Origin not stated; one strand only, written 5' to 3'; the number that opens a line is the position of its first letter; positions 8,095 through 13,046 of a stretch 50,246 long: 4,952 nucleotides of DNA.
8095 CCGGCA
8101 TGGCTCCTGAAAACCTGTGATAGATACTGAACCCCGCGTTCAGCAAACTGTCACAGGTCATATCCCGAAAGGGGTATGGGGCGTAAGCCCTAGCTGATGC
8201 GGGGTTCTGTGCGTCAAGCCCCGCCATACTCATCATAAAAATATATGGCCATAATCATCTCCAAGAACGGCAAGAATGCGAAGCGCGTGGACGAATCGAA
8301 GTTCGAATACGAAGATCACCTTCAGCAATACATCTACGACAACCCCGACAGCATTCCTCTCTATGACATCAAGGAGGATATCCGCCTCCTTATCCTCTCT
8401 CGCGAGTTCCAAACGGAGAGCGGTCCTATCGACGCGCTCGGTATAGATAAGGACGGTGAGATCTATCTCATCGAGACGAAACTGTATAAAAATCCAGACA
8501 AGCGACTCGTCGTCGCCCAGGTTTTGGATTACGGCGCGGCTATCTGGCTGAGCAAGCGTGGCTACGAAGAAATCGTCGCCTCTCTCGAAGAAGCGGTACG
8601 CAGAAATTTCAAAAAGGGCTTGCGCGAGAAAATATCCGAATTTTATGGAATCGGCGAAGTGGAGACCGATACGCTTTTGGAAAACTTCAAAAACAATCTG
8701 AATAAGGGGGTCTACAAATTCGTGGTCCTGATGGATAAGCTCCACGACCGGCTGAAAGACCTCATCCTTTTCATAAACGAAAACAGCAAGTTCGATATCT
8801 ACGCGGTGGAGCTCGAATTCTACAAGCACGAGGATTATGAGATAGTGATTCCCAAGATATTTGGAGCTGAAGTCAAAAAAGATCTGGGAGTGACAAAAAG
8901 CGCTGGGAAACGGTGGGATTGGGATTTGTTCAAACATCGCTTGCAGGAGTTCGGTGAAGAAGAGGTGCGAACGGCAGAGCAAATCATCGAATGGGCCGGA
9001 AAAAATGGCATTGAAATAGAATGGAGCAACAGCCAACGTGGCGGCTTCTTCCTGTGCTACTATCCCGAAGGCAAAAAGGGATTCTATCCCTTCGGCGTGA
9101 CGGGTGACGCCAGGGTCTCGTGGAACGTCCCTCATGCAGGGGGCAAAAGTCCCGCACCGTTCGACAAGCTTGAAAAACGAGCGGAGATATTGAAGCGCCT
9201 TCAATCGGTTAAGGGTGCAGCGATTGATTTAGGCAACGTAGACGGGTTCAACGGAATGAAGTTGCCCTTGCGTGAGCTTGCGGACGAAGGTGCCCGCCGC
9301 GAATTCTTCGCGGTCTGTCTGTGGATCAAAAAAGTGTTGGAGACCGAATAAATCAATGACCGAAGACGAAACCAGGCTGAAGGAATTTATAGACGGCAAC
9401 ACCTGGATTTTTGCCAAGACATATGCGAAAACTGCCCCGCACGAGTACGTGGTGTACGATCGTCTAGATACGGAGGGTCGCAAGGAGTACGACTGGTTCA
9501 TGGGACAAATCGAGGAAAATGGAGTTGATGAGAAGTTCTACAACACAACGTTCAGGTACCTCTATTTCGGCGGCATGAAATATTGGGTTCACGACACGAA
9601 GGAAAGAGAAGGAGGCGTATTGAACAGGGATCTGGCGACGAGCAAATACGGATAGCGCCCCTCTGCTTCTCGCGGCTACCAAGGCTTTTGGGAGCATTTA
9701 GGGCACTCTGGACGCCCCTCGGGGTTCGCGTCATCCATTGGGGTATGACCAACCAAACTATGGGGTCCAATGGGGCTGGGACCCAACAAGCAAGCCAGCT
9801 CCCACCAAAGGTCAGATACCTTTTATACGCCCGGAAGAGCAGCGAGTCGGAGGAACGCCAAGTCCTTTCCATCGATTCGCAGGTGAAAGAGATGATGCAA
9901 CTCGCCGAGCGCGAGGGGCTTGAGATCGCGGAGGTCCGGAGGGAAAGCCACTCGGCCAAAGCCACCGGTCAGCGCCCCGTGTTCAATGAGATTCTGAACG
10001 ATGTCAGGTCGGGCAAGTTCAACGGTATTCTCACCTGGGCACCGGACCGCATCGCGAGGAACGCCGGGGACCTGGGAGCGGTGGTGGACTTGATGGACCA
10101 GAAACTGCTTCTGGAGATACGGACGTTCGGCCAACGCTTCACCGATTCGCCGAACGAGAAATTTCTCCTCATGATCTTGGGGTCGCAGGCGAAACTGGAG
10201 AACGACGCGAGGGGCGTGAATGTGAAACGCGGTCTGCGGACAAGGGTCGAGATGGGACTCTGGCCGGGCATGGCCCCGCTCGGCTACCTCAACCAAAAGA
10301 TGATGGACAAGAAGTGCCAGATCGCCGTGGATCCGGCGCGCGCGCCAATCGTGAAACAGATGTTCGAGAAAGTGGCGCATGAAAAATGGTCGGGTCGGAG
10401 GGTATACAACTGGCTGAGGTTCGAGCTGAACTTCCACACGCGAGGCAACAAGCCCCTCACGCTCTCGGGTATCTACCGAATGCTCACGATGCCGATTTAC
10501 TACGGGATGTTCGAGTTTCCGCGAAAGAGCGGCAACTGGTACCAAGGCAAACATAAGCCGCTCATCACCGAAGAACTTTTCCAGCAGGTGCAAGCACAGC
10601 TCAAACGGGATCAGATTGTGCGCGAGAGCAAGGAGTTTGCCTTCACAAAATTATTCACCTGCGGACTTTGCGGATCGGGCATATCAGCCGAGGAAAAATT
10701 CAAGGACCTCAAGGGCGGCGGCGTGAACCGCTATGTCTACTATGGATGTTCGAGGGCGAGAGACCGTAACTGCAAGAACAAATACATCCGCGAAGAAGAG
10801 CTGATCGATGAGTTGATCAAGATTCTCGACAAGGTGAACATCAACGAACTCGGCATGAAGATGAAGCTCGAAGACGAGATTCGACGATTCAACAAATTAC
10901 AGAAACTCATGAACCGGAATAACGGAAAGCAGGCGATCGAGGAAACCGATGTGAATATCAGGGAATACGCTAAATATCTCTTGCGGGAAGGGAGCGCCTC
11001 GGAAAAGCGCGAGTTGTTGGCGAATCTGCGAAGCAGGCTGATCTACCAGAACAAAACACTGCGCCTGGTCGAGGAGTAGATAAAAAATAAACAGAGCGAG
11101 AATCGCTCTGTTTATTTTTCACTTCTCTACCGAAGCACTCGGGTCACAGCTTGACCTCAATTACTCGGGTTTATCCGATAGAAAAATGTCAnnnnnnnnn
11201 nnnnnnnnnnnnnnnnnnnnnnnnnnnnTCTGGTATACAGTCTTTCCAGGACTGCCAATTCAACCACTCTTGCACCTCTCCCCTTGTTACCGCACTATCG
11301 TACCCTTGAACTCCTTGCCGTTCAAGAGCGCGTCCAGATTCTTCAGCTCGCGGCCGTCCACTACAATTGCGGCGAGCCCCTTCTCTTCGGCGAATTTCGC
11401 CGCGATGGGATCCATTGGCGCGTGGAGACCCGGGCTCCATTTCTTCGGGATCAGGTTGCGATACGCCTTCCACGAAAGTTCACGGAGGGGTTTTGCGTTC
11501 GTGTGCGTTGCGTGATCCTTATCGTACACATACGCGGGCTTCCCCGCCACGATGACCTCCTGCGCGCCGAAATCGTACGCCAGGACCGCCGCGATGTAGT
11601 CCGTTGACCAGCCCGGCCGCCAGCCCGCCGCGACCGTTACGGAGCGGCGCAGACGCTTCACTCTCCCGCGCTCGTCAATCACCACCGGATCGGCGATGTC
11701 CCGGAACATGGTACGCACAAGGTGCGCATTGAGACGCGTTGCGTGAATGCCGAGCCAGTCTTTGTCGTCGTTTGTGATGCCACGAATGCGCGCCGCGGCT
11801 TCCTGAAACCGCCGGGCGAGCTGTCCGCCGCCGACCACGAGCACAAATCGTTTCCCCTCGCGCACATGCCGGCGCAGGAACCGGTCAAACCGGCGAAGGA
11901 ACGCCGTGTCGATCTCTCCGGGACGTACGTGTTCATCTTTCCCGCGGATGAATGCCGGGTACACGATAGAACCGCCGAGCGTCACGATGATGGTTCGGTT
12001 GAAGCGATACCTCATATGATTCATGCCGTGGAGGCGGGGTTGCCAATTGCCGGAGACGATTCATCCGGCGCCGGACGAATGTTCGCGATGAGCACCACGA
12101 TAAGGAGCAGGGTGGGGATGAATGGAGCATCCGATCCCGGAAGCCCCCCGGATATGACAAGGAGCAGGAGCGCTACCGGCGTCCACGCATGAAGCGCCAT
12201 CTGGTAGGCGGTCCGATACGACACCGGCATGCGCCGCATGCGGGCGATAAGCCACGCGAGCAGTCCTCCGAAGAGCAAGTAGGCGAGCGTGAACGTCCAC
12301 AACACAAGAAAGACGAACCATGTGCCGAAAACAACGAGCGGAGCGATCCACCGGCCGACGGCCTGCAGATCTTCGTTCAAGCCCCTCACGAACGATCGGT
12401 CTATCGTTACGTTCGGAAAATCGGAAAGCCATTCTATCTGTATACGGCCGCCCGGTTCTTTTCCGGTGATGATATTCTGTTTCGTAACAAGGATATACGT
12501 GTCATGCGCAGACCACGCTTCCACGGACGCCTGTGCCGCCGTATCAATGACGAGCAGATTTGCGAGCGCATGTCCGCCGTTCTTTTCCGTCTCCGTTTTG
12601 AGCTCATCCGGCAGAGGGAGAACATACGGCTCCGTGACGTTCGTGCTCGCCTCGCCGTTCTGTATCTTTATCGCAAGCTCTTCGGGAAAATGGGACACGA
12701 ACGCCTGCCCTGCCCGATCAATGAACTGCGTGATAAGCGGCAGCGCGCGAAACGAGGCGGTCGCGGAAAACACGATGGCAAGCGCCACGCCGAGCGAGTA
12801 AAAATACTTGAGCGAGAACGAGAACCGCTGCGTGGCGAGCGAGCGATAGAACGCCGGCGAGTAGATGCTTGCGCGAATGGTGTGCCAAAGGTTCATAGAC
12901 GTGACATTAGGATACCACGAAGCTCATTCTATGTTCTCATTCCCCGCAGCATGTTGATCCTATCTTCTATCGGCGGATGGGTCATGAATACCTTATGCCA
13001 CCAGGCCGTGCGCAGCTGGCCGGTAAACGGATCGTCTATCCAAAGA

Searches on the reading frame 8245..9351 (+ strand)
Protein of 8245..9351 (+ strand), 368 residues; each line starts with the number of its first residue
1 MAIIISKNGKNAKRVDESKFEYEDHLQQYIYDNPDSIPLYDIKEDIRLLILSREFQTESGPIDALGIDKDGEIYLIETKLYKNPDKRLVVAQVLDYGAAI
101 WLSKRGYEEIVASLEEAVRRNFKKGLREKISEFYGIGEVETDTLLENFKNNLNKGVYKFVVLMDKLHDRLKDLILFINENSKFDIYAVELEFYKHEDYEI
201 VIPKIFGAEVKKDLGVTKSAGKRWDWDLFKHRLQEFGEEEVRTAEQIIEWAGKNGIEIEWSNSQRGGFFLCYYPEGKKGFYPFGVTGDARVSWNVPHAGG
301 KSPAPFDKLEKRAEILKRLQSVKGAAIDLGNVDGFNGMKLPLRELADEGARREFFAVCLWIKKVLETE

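Call 25: search_protein_families(library=pfam, proteins=[window:8245-9351:+], max_evalue=0.01)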
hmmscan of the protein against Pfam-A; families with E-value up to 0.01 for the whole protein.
window:8245-9351:+ (368 aa): 1 family
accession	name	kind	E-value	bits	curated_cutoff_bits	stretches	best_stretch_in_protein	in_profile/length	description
PF01939.22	NucS_C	-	0.0014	19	24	1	24-80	3-52/124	Endonuclease NucS C-terminal domain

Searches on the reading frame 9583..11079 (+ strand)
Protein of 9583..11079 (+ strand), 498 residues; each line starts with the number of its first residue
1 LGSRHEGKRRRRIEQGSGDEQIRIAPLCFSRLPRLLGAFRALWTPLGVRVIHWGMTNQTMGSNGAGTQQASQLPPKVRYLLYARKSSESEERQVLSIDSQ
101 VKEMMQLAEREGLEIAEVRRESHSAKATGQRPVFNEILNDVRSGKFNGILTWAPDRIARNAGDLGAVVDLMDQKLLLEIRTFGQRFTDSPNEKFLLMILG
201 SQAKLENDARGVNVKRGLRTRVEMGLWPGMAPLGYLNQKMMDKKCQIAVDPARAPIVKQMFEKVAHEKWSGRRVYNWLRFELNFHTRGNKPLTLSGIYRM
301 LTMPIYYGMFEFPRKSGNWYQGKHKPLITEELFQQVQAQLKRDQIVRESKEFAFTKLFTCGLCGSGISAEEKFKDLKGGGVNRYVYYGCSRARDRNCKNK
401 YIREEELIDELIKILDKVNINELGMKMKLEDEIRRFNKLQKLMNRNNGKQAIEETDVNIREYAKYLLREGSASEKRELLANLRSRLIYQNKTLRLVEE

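Call 25: search_protein_families(library=pfam, proteins=[window:9583-11079:+], max_evalue=0.01)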
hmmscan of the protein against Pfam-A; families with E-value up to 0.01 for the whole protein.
window:9583-11079:+ (498 aa): 3 families
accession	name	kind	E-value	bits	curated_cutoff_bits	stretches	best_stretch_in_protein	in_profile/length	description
PF00239.26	Resolvase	-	1.6e-19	70.8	23.3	1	81-225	3-143/145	Resolvase, N terminal domain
PF07508.19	Recombinase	-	5.7e-14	52.6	21.1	1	251-342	1-101/102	Recombinase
PF13408.12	Zn_ribbon_recom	-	2.6e-09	37.7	25.3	1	354-411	2-53/58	Recombinase zinc beta ribbon domain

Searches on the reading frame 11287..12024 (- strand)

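Call 25: search_protein_families(library=pfam, proteins=[window:11287-12024:-], max_evalue=0.01)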
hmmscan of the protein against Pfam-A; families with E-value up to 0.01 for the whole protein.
window:11287-12024:- (245 aa): 1 family
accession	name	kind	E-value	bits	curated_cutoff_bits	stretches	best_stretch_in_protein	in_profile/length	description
PF00696.33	AA_kinase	-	5.6e-19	69.2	24.9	1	11-223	2-234/234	Amino acid kinase family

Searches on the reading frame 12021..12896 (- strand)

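Call 25: search_protein_families(library=pfam, proteins=[window:12021-12896:-], max_evalue=0.01)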
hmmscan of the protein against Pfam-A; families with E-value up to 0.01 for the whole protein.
window:12021-12896:- (291 aa): 1 family
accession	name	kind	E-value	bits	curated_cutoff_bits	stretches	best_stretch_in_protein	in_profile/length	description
PF06691.16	DUF1189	-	1.2e-15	58.2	28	1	5-251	2-221/244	Protein of unknown function (DUF1189)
